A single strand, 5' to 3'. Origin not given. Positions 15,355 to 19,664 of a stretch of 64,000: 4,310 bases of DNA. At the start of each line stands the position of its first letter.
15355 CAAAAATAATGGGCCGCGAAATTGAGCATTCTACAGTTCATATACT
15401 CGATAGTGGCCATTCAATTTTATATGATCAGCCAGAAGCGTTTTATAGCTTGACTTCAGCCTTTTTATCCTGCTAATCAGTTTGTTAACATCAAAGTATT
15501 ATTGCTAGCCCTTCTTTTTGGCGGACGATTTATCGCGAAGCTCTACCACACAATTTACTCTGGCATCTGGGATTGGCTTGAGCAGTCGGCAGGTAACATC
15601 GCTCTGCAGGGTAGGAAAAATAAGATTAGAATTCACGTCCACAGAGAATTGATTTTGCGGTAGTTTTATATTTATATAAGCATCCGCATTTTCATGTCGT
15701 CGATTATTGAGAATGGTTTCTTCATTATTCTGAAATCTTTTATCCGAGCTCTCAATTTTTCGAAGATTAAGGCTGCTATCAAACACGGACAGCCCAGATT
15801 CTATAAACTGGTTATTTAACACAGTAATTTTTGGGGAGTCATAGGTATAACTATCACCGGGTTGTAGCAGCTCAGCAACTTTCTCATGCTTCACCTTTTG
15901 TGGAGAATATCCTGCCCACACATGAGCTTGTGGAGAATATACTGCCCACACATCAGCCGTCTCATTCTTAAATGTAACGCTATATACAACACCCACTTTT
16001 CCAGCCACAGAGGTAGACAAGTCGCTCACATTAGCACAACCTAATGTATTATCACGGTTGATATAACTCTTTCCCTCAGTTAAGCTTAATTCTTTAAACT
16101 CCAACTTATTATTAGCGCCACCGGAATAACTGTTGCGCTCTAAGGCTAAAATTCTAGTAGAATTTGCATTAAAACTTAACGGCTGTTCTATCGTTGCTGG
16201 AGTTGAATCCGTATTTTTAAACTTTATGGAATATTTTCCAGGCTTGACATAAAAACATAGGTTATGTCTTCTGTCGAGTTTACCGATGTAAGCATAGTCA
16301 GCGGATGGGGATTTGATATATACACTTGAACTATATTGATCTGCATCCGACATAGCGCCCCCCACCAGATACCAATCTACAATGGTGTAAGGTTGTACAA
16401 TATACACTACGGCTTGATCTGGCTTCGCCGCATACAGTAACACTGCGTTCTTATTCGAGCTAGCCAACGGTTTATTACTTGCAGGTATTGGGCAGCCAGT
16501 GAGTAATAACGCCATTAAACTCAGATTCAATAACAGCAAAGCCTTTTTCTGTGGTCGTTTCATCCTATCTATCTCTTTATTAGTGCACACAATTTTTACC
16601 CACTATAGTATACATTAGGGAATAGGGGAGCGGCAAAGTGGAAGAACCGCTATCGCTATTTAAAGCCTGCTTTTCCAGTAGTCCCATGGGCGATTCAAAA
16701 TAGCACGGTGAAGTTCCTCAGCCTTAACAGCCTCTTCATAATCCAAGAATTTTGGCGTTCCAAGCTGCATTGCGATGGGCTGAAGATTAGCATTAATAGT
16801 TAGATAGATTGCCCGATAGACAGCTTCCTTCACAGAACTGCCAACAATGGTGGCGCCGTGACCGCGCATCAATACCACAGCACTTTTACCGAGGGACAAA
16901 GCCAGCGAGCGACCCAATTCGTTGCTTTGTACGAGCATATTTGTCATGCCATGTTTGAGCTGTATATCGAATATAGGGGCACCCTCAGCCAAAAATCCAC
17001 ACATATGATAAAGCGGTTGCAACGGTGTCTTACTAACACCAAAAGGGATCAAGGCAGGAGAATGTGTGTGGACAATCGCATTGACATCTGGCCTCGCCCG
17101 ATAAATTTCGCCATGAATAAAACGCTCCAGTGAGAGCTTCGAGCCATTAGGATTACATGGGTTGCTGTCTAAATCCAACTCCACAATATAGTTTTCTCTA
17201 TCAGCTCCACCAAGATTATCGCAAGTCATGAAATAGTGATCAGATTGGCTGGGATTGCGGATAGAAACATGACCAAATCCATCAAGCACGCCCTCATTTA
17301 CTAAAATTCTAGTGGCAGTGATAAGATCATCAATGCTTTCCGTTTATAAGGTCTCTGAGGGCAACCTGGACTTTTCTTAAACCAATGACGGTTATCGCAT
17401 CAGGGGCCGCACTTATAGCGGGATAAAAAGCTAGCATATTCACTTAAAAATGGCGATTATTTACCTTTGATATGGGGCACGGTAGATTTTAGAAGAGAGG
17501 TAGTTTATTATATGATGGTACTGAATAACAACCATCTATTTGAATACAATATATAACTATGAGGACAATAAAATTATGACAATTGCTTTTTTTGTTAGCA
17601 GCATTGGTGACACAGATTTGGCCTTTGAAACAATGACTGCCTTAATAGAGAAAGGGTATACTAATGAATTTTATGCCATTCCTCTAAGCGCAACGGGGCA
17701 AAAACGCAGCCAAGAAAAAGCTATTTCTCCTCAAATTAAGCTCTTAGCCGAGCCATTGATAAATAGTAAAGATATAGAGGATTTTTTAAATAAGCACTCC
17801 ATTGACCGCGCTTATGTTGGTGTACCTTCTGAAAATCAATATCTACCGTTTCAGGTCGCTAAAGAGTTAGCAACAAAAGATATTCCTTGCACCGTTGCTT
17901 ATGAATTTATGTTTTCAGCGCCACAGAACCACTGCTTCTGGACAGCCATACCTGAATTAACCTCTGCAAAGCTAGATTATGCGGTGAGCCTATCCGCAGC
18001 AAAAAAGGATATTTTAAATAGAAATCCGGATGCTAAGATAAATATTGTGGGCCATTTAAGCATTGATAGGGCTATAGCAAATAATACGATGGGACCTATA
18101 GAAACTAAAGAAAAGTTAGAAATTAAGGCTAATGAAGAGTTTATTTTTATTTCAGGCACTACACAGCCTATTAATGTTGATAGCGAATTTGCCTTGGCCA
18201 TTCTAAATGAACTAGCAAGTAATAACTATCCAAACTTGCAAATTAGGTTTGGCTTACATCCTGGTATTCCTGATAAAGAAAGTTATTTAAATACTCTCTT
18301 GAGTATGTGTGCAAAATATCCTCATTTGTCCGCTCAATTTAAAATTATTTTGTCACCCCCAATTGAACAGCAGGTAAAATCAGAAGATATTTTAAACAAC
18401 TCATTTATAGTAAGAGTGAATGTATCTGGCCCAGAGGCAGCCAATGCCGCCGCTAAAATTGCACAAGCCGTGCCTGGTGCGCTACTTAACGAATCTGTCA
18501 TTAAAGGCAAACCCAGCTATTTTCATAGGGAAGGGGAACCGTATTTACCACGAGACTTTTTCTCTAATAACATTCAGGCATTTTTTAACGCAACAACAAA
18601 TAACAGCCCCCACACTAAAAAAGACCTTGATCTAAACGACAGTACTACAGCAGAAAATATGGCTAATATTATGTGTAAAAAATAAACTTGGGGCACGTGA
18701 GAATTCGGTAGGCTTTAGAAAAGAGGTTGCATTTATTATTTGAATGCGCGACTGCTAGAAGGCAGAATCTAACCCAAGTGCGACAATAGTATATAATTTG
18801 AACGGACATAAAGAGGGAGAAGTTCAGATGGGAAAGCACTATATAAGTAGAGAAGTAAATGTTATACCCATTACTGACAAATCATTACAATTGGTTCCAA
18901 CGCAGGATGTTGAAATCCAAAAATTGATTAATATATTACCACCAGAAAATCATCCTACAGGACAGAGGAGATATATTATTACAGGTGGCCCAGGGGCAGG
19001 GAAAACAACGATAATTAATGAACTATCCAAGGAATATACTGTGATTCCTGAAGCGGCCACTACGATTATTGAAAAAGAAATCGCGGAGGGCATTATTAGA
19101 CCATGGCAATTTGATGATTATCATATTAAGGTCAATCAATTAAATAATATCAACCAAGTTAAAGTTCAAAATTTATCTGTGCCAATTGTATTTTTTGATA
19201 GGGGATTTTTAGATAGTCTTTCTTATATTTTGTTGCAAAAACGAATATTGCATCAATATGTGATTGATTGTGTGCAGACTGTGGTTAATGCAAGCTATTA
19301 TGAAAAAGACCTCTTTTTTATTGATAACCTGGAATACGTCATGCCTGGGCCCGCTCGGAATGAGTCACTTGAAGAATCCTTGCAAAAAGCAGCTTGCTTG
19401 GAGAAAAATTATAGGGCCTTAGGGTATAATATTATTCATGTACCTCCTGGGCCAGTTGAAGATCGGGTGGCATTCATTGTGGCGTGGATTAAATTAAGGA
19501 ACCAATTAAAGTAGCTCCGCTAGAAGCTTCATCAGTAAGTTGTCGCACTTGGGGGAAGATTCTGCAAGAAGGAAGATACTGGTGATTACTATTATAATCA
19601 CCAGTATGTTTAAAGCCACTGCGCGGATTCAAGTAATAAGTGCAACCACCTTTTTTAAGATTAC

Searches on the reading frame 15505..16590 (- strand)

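Call 3: search_protein_families(library=pfam, proteins=[window:15505-16590:-], max_evalue=1)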
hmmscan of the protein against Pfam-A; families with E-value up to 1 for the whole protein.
window:15505-16590:- (361 aa): 1 family
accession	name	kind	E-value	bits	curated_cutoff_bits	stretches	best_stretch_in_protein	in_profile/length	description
PF23194.1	NOMO_5th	-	0.019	15.8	27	1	90-129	21-61/89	NOMO fifth transthyretin-like domain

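Call 13: search_protein_families(library=ncbifam, proteins=[window:15505-16590:-], max_evalue=1)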
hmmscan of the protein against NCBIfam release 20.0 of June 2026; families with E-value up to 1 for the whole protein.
window:15505-16590:- (361 aa): 0 families

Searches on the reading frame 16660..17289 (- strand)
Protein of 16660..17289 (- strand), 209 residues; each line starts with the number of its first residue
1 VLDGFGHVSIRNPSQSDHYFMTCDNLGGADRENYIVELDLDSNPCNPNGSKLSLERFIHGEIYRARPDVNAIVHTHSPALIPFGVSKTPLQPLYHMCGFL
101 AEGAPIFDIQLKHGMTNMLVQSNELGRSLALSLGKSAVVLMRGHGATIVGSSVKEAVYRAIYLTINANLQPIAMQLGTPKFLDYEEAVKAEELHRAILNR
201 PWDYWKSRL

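Call 13: search_protein_families(library=ncbifam, proteins=[window:16660-17289:-], max_evalue=1)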
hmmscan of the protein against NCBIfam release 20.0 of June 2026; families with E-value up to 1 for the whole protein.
window:16660-17289:- (209 aa): 27 families (the best 25 are shown)
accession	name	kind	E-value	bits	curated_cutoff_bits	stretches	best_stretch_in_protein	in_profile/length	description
NF053537.1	DhpthDcsPhtC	equivalog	1.7e-19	70.2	200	1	33-175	51-195/232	3,4-dihydroxyphthalate decarboxylase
NF004855.0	PRK06208.1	subfamily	1.3e-18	67.3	255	1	6-192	65-246/274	class II aldolase/adducin family protein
NF005484.0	PRK07090.1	equivalog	1.9e-17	63.5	261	1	19-192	64-232/260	aldolase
NF005123.0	PRK06557.1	subfamily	3.7e-16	59.5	251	1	34-189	62-211/223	L-ribulose-5-phosphate 4-epimerase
NF005186.0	PRK06661.1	equivalog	5.3e-16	59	339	1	35-170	57-187/235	hypothetical protein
NF005451.0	PRK07044.1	subfamily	2e-12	46.7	207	1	5-191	43-224/256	aldolase II superfamily protein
NF053831.1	RU1PAldHalo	equivalog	1e-10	41.5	300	1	51-188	67-197/208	ribulose-1-phosphate aldolase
NF006208.0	PRK08333.1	equivalog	2.5e-09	37.1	267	1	51-166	68-176/189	aldolase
NF040649.1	FucA_Meth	equivalog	2.8e-09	37.2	250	1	6-173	24-176/179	L-fuculose phosphate aldolase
NF006413.0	PRK08660.1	equivalog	4.4e-09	36.4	203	1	5-159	23-163/184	aldolase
NF006672.0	PRK09220.1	equivalog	4.5e-09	36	226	1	31-79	57-104/209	methylthioribulose 1-phosphate dehydratase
TIGR03328.1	salvage_mtnB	equivalog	2e-08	33.9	137.05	1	32-79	44-91/194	methylthioribulose 1-phosphate dehydratase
NF005068.0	PRK06486.1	equivalog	2.1e-08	33.7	269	1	7-179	50-218/262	aldolase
NF043034.1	OxoTetrPhDc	equivalog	7.7e-08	32.4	250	2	36-81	56-99/205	3-oxo-tetronate 4-phosphate decarboxylase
NF005302.0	PRK06833.1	equivalog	2.3e-07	30.5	264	1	32-189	54-202/214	L-fuculose-phosphate aldolase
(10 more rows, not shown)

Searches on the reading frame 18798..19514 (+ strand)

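Call 3: search_protein_families(library=pfam, proteins=[window:18798-19514:+], max_evalue=1)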
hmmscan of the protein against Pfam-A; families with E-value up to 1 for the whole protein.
window:18798-19514:+ (238 aa): 28 families (the best 25 are shown)
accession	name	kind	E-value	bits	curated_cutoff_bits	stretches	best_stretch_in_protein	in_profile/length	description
PF13521.12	AAA_28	-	5.7e-27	95.4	27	1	58-223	1-164/164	AAA domain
PF13245.12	AAA_19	-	0.00043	20.9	25.1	1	57-84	12-39/134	AAA domain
PF13238.12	AAA_18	-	0.00065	20.6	29.4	1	60-109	2-45/128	AAA domain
PF01443.25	Viral_helicase1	-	0.0018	18.6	21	1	60-109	2-51/228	Viral superfamily 1 RNA helicase core domain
PF20720.3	nSTAND3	-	0.0019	18.4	27.2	1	59-82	20-43/155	Novel STAND NTPase 3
PF13207.12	AAA_17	-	0.0026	18.5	27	1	62-82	1-21/136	AAA domain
PF02492.25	cobW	-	0.0052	16.8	20.7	1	59-95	3-37/180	CobW/HypB/UreG, nucleotide-binding domain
PF13401.12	AAA_22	-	0.0056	17.4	27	1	56-81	5-30/130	AAA domain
PF00005.33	ABC_tran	-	0.0075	17.3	25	1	57-86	12-41/137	ABC transporter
PF13191.12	AAA_16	-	0.0076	17.2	32.6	1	37-80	6-48/167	AAA ATPase domain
PF03215.21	Rad17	-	0.011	16.1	23.8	1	57-81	46-70/186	Rad17 P-loop domain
PF09848.15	SLFN-g3_helicase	-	0.015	15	24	1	59-80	4-25/354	Schlafen group 3, DNA/RNA helicase domain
PF01926.29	MMR_HSR1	-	0.019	15.5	21.9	1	60-86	3-30/113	50S ribosome-binding GTPase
PF13604.12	AAA_30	-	0.02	15.1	27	1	56-81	18-43/191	AAA domain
PF03266.21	NTPase_1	-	0.022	15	23.9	1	59-79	2-22/168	NTPase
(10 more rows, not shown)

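Call 4: search_protein_families(library=padloc, proteins=[window:18798-19514:+], max_evalue=1)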
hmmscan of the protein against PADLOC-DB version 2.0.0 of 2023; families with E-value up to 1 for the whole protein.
window:18798-19514:+ (238 aa): 6 families
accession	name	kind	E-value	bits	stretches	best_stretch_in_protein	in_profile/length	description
PDLC04140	mad8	-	0.00084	16.9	1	59-79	30-50/314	mads_8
PDLC05079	PDC-S73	-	0.00096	16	1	59-97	194-231/752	-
PDLC00268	PtuA1|PtuA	-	0.0012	16.3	1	53-116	22-86/411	AAA ATPase domain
PDLC02350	AbiO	-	0.0028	14.5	1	45-127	191-259/468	AbiO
PDLC00290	PtuA1|PtuA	-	0.011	13.1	1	59-89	26-56/414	AAA ATPase domain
PDLC00104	GajB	-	0.023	11.4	1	57-72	16-31/574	UrvD helicase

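Call 12: search_protein_families(library=phrogs, proteins=[window:18798-19514:+], max_evalue=1)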
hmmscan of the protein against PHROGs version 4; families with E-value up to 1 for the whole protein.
window:18798-19514:+ (238 aa): 21 families
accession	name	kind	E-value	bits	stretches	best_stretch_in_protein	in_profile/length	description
phrog_3462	-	moron, auxiliary metabolic gene and host takeover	0.00013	22.3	1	47-211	157-318/346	nicotinamide-nucleotide adenylyltransferase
phrog_124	-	DNA, RNA and nucleotide metabolism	0.00062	20.2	1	36-108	22-97/382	Sak4-like ssDNA annealing protein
phrog_6891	-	other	0.0022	18.6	1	52-81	38-67/310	ATPase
phrog_2071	-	other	0.0027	18.5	1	59-80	19-41/282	ATPase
phrog_761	-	other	0.0071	17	1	60-146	23-117/362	thymidylate kinase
phrog_2107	-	other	0.0083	16.8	1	58-80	5-27/201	thymidylate kinase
phrog_325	-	DNA, RNA and nucleotide metabolism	0.014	14.7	1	55-80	489-514/986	Dda-like helicase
phrog_800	-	head and packaging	0.028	14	1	52-81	28-57/511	terminase small subunit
phrog_5846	-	DNA, RNA and nucleotide metabolism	0.029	14.6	1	56-81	38-63/380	clamp loader of DNA polymerase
phrog_239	-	DNA, RNA and nucleotide metabolism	0.058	13.3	1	58-77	360-379/801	DNA primase/helicase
phrog_1815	-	other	0.065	14.5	1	59-81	6-28/197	guanylate kinase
phrog_296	-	integration and excision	0.068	12.8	1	60-101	322-364/626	DNA transposition protein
phrog_10255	-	other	0.08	13.7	1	57-83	2-28/230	kinase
phrog_7640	-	unknown function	0.11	13.5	1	67-110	56-96/107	-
phrog_9802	-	unknown function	0.12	12.4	1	59-80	28-49/438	-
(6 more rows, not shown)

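Call 13: search_protein_families(library=ncbifam, proteins=[window:18798-19514:+], max_evalue=1)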
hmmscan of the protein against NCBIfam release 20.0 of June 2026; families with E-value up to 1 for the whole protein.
window:18798-19514:+ (238 aa): 27 families (the best 25 are shown)
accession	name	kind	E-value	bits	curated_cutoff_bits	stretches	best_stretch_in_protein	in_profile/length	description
TIGR01448.2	helicase_RecD2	equivalog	0.0001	20.6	500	1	58-78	333-353/713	SF1B family DNA helicase RecD2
TIGR00231.1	small_GTP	domain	0.0027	17.5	42.5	1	60-93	7-40/164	GTP-binding protein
TIGR01447.1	recD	equivalog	0.0032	16.1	310.15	1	57-76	164-183/597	exodeoxyribonuclease V subunit alpha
NF010248.0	PRK13695.1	equivalog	0.0062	16.3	156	1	58-95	5-42/180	NTPase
TIGR00152.1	TIGR00152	equivalog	0.0078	16.1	65.55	1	61-98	4-41/188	dephospho-CoA kinase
TIGR00602.1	rad24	subfamily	0.0089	14.6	482.55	1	58-81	112-135/640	checkpoint protein rad24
NF003122.0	PRK04040.1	equivalog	0.018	14.5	155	1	58-80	4-26/189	adenylate kinase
NF006743.0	PRK09270.1-2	equivalog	0.021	13.9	227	1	56-84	26-54/217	nucleoside/nucleotide kinase family protein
NF010283.0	PRK13724.1-5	equivalog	0.022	14.7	164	1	58-79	46-67/78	conjugal transfer protein TrbD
TIGR00750.1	lao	equivalog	0.028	13.5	240.75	1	29-80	9-58/300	methylmalonyl Co-A mutase-associated GTPase MeaB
NF000355.4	ribo_prot_ABC_F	equivalog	0.033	13.1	380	1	55-90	338-372/499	ribosomal protection-like ABC-F family protein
TIGR01359.1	UMP_CMP_kin_fam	subfamily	0.036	14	207.6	1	60-96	3-39/185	UMP-CMP kinase family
NF005988.0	PRK08099.1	equivalog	0.04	13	201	1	45-160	220-335/411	multifunctional transcriptional regulator/nicotinamide-nucleotide adenylyltransferase/ribosylnicotinamide kinase NadR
TIGR01351.1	adk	subfamily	0.042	13.5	168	1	59-87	2-30/212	adenylate kinase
TIGR01544.1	HAD-SF-IE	hypoth_equivalog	0.045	12.9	256.95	1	122-155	138-171/283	HAD-IE family hydrolase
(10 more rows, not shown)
